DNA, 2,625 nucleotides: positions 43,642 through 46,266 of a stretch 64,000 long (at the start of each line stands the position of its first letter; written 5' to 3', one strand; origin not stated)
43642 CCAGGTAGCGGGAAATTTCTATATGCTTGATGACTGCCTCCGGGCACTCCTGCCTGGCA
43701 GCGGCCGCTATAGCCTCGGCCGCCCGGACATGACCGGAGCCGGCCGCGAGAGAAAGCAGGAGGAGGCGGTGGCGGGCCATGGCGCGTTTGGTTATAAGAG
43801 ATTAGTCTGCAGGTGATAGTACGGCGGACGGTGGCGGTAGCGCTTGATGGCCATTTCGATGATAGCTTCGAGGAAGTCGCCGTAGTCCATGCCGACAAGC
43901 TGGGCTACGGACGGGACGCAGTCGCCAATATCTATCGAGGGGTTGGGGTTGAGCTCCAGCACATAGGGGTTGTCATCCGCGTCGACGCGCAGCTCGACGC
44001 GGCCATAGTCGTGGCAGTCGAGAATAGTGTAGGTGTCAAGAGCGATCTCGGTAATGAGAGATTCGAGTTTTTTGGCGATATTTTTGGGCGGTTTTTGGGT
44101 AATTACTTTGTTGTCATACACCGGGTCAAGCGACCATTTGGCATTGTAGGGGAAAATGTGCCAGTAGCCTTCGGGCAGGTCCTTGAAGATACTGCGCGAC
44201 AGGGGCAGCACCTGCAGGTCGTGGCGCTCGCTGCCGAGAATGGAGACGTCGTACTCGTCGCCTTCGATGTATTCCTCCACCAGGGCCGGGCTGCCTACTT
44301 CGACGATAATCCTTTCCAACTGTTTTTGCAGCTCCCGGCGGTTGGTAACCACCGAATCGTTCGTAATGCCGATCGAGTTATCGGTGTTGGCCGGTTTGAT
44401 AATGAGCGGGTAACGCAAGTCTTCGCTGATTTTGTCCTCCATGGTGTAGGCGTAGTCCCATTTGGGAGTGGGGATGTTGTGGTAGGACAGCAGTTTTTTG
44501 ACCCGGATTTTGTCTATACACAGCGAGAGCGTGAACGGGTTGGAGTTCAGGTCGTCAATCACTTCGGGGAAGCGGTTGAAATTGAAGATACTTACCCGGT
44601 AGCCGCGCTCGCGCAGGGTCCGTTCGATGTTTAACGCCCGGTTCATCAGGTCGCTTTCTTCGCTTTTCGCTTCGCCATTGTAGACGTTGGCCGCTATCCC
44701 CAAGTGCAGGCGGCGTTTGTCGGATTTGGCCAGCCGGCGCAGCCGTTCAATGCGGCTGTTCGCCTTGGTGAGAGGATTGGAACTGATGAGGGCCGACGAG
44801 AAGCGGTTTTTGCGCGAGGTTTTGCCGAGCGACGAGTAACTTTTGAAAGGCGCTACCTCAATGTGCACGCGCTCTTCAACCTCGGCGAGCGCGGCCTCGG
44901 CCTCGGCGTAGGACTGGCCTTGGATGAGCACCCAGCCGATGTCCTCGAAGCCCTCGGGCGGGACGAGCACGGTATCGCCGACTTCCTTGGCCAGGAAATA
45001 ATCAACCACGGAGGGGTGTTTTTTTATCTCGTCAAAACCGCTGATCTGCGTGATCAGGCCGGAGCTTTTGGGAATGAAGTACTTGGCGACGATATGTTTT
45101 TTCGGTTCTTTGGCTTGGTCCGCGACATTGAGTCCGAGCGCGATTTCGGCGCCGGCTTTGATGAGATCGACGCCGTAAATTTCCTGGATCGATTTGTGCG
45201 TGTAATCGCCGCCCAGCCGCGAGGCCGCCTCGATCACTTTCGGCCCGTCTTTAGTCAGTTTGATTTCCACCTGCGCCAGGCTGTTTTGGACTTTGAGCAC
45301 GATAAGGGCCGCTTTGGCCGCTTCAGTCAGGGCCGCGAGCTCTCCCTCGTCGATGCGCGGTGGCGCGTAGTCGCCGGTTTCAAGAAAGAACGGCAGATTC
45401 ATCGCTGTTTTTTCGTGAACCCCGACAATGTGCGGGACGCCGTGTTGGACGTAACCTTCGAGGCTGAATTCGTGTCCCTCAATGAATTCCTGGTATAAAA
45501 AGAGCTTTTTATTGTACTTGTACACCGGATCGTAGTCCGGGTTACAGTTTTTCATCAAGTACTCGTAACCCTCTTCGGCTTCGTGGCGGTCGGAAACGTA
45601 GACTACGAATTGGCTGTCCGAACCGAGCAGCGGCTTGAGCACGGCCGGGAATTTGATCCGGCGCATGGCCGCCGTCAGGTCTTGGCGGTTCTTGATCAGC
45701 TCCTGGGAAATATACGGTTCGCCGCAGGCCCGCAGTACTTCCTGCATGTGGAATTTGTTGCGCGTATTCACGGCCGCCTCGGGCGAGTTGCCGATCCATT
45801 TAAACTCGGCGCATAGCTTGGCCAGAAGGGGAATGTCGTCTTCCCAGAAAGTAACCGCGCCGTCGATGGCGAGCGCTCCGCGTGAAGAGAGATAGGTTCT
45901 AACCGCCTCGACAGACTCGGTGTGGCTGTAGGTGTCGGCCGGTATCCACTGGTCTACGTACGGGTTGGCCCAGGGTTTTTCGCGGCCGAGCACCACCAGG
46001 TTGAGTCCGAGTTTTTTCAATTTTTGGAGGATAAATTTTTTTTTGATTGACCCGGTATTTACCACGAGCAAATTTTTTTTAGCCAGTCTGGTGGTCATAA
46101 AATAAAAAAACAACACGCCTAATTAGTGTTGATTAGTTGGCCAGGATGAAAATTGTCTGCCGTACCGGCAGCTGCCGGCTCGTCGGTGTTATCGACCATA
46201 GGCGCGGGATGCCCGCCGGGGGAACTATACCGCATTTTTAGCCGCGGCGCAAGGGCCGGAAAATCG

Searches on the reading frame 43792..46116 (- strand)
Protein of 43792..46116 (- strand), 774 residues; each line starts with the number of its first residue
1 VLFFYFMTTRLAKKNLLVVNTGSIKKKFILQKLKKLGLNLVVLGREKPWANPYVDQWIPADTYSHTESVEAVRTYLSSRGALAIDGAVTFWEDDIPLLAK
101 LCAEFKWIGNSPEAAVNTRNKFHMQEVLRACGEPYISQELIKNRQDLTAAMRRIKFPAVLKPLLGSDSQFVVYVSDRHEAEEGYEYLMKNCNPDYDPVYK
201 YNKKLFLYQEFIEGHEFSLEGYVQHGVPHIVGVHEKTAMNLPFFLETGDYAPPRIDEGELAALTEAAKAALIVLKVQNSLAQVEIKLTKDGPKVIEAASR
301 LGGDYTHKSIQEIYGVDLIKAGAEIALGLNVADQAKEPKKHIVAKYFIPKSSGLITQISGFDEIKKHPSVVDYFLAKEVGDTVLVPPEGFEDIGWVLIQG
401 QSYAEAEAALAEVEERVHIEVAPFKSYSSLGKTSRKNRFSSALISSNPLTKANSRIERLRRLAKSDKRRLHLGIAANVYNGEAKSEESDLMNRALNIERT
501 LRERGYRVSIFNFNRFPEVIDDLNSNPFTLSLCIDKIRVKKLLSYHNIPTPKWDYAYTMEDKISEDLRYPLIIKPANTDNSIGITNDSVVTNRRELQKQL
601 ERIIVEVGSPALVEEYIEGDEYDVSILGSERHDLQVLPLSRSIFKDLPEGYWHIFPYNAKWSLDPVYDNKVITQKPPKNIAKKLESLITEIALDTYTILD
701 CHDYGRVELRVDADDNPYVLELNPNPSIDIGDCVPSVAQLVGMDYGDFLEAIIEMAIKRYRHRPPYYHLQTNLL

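Call 12: search_protein_families(library=ncbifam, proteins=[window:43792-46116:-], max_evalue=0.001)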
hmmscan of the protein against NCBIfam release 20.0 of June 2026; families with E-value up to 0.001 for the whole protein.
window:43792-46116:- (774 aa): 56 families (the best 25 are shown)
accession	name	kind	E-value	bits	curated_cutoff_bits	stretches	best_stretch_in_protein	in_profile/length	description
NF002563.0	PRK02186.1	subfamily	4.6e-43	147.6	625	2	29-422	19-397/890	argininosuccinate lyase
NF002378.0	PRK01372.1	subfamily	4.8e-39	133.9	243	1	525-758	90-303/305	D-alanine--D-alanine ligase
TIGR01205.1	D_ala_D_alaTIGR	subfamily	1.4e-30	106.4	245.65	1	530-756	101-317/318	D-alanine--D-alanine ligase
NF005543.0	PRK07206.1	subfamily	1.2e-27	96.7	302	1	14-401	3-392/416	hypothetical protein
NF002527.0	PRK01966.1-3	equivalog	1.8e-21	76.7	310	1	529-758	112-330/332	D-alanine--D-alanine ligase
NF002528.0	PRK01966.1-4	subfamily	4e-21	75.3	262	1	531-761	137-363/366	D-alanine--D-alanine ligase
NF000091.3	D_ala_D_ser_VanG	exception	3.6e-19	68.8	495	1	530-756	130-343/344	D-alanine--D-serine ligase VanG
NF002526.0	PRK01966.1-2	equivalog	1.6e-17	63.4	449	1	555-763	164-354/362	D-alanine--D-alanine ligase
NF011169.0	PRK14571.1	equivalog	2.2e-17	63.4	404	1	524-759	84-298/300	D-alanyl-alanine synthetase A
NF009402.0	PRK12767.1-1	equivalog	7.5e-17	61.1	218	2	525-724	105-274/329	carbamoyl phosphate synthase-like protein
NF053745.1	AAntcapLigBacD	equivalog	6.5e-16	57.8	850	1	89-323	105-350/471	alanine--anticapsin ligase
NF002525.0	PRK01966.1-1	equivalog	3.4e-15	55.9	457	1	559-761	170-355/364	D-alanine--D-alanine ligase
NF010623.0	PRK14016.1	subfamily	4.2e-15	55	877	2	531-629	210-307/871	cyanophycin synthetase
NF002529.0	PRK01966.1-5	equivalog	7.8e-15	54.6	472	1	525-763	117-343/348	D-alanine--D-alanine ligase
TIGR00768.1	rimK_fam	subfamily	1.3e-14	54.2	143.4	1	110-214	77-172/276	RimK family alpha-L-glutamate ligase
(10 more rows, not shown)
